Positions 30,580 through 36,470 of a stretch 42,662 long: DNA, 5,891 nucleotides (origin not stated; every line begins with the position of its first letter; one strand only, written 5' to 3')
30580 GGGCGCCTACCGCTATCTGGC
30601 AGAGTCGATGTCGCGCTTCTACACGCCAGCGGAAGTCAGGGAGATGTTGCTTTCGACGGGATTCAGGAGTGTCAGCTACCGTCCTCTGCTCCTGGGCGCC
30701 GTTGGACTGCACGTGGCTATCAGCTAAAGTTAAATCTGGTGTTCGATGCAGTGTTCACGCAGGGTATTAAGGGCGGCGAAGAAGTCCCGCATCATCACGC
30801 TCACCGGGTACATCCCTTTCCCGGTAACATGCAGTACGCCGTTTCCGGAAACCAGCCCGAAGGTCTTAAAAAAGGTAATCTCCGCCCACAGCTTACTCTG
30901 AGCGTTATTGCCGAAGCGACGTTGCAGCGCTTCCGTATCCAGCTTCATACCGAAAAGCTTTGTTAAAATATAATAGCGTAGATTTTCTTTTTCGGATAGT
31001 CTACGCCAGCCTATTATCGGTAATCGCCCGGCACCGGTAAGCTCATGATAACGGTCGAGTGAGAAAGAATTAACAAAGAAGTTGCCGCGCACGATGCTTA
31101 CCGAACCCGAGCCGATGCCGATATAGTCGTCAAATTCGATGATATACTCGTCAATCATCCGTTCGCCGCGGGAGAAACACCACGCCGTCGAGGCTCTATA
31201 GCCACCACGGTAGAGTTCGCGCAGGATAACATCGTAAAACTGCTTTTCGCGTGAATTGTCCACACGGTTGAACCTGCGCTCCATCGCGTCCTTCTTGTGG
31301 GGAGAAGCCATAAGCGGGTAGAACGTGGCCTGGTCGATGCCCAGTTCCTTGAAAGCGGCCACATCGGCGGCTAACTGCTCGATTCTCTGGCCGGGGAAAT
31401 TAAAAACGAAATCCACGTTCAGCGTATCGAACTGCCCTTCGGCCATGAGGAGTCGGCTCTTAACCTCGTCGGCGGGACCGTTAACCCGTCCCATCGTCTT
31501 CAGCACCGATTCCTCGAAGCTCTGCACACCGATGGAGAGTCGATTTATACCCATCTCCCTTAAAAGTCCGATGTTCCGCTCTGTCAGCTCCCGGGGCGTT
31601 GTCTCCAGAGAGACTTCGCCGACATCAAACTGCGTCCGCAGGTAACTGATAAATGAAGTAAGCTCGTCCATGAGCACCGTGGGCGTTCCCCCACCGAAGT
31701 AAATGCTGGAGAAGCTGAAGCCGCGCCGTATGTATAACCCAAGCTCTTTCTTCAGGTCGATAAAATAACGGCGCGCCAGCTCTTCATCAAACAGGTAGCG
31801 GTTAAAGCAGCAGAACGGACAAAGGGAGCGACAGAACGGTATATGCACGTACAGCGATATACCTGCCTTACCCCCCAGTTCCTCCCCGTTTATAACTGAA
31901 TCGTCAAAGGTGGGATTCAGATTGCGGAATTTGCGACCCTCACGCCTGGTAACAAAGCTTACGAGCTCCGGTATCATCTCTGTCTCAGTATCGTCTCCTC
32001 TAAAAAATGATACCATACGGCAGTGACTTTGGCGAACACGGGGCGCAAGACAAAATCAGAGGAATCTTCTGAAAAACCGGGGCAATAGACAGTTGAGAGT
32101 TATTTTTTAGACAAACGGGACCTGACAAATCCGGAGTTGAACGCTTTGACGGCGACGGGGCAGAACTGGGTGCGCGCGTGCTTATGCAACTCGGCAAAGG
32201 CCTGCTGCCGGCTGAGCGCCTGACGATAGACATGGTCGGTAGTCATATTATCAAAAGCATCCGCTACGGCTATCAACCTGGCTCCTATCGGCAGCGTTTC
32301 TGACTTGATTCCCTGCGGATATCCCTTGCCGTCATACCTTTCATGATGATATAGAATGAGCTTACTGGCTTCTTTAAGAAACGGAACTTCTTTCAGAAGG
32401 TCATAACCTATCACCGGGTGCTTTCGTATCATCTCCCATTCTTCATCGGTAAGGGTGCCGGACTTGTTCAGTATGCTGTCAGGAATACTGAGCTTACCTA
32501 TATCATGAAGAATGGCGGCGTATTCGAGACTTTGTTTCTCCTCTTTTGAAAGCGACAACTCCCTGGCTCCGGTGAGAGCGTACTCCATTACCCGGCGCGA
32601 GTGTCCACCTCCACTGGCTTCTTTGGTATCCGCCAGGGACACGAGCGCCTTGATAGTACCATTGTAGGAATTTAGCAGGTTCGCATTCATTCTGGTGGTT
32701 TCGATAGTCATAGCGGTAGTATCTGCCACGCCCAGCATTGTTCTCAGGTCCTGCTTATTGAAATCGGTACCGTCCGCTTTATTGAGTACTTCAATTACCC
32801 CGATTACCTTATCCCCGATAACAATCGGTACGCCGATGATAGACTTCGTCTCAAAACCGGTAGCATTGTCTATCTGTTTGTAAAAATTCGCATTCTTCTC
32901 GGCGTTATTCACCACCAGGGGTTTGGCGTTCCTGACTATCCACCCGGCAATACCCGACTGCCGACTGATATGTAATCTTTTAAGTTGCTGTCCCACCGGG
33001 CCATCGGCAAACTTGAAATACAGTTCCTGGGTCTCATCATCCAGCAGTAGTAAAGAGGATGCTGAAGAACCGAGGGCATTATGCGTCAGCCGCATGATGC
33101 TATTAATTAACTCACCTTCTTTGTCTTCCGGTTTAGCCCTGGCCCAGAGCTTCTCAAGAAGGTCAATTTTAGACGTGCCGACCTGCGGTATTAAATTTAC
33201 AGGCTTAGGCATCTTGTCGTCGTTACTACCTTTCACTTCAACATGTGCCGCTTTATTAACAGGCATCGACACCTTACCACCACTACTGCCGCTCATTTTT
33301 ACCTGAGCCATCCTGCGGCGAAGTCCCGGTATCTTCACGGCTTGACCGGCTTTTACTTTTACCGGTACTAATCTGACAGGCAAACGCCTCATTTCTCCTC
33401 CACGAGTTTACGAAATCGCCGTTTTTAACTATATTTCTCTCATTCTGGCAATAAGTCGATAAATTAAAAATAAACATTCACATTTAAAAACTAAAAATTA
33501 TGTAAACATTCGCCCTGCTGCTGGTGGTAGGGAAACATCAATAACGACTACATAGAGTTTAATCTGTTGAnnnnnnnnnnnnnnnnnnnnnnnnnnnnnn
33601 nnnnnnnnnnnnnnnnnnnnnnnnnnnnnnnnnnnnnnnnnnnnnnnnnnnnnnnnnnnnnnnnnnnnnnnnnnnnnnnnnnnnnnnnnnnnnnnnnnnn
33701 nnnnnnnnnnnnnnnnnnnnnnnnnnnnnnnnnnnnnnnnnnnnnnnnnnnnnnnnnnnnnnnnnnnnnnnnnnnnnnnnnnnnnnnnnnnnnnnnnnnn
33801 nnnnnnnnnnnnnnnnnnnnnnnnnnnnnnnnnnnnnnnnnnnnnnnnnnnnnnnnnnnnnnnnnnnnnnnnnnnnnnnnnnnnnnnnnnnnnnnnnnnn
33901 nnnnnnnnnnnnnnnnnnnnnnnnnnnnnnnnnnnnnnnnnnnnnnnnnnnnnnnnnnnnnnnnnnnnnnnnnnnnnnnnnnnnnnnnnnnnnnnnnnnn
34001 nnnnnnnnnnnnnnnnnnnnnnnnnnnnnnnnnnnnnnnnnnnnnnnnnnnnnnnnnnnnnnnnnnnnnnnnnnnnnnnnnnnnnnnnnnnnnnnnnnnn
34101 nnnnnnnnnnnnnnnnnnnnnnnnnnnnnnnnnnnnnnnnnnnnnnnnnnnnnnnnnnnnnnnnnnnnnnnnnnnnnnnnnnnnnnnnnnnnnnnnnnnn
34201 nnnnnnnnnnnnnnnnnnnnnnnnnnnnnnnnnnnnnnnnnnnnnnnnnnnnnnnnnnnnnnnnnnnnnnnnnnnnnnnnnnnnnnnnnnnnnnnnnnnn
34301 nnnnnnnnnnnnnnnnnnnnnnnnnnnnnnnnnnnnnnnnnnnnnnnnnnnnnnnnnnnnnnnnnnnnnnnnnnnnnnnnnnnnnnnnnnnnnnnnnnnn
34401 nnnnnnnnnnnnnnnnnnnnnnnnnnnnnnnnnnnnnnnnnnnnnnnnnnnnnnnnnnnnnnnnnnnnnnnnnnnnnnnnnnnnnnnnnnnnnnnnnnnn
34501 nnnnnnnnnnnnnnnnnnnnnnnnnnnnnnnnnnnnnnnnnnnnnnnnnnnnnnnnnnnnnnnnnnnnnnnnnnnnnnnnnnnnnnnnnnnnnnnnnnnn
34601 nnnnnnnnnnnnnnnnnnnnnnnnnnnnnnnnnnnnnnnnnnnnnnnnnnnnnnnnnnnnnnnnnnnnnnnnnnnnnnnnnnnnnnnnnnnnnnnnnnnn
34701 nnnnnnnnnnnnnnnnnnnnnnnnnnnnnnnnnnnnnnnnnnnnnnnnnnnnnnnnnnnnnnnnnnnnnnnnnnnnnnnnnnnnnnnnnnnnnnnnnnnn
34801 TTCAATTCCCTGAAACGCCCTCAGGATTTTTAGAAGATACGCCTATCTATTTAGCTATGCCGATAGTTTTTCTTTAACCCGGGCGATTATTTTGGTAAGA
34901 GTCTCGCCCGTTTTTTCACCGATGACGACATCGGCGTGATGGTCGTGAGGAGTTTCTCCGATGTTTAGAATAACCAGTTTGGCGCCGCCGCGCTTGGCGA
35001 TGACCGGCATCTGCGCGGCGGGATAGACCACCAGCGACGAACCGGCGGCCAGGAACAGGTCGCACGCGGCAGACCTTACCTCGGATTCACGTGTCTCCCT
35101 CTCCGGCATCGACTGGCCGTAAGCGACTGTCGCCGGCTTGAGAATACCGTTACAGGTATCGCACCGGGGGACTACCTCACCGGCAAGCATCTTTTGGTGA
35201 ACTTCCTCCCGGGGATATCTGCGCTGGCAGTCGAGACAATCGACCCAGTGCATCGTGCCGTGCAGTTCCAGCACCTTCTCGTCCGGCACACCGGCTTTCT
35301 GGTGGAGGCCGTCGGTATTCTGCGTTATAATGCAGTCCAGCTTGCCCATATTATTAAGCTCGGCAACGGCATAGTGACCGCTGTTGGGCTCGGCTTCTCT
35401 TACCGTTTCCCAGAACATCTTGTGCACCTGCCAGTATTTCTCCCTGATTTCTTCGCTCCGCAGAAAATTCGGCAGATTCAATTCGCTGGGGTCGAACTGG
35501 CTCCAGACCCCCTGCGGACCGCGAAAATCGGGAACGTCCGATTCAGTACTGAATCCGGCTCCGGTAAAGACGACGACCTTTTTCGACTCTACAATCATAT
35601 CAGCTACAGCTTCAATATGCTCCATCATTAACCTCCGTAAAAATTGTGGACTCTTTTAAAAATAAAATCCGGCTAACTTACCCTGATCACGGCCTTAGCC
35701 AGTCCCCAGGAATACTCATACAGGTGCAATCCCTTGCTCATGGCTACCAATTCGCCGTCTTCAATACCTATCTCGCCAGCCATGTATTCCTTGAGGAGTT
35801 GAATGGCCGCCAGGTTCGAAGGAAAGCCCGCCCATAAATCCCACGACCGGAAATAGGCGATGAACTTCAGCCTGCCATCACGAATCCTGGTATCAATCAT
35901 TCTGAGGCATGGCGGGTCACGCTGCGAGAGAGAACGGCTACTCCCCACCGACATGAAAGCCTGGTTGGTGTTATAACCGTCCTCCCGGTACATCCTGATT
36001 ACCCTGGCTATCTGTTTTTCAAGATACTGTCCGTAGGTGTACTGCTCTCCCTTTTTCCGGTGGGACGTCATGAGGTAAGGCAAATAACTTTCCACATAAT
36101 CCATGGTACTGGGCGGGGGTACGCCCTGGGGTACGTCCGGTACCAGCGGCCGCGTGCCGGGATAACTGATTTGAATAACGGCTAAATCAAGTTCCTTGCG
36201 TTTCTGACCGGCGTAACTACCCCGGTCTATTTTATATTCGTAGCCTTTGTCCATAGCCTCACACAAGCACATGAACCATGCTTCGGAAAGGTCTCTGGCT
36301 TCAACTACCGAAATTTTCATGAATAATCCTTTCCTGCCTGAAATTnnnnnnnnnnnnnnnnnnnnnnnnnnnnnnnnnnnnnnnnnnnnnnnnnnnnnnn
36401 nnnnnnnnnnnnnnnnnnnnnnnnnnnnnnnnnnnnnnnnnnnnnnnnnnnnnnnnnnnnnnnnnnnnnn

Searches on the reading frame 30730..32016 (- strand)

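Call 5: search_protein_families(library=pfam, proteins=[window:30730-32016:-], max_evalue=0.01)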
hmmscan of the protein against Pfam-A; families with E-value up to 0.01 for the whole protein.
window:30730-32016:- (428 aa): 1 family
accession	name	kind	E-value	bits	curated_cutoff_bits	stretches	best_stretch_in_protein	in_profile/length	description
PF04055.27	Radical_SAM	-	4.8e-18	66.3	29.5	1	56-216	1-160/166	Radical SAM superfamily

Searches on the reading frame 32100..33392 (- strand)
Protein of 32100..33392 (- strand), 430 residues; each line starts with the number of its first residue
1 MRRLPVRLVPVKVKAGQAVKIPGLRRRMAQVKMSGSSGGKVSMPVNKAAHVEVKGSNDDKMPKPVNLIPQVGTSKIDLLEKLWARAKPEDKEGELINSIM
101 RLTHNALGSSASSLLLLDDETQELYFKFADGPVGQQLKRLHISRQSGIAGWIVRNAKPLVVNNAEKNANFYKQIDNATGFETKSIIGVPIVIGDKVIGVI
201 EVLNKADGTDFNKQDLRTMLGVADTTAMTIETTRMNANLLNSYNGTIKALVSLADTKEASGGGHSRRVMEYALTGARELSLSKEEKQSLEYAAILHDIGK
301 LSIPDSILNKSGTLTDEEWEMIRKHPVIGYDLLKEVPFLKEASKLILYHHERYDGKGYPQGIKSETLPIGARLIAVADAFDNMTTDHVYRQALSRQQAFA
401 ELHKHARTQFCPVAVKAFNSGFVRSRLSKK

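Call 21: search_protein_families(library=pfam, proteins=[window:32100-33392:-], max_evalue=0.001)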
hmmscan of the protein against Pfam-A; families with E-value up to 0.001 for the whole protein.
window:32100-33392:- (430 aa): 5 families
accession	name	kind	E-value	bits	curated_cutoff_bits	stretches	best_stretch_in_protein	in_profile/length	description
PF13487.12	HD_5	-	3.5e-45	154.2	27.2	1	250-410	3-166/170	HD domain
PF01966.28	HD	-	2.8e-22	79.6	22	1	263-383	3-116/116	HD domain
PF13185.12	GAF_2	-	2.4e-14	54.1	28.6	1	94-231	6-136/136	GAF domain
PF01590.32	GAF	-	5.4e-14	53.3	22.4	1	94-230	4-133/133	GAF domain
PF13492.12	GAF_3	-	3.4e-08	34.4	27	1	93-231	3-128/129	GAF domain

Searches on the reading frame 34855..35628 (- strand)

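Call 21: search_protein_families(library=pfam, proteins=[window:34855-35628:-], max_evalue=0.001)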
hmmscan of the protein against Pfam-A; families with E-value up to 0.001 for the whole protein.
window:34855-35628:- (257 aa): 1 family
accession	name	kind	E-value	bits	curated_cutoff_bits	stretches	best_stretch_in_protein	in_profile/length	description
PF02146.23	SIR2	-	2.8e-43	148.4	24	1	23-203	1-180/180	Sir2 family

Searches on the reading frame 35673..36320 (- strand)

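Call 21: search_protein_families(library=pfam, proteins=[window:35673-36320:-], max_evalue=0.001)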
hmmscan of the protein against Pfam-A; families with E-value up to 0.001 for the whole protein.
window:35673-36320:- (215 aa): 1 family
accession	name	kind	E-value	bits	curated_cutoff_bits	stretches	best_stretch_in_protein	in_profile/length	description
PF00303.24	Thymidylat_synt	-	2.2e-10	40.6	24.3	1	102-203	110-213/266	Thymidylate synthase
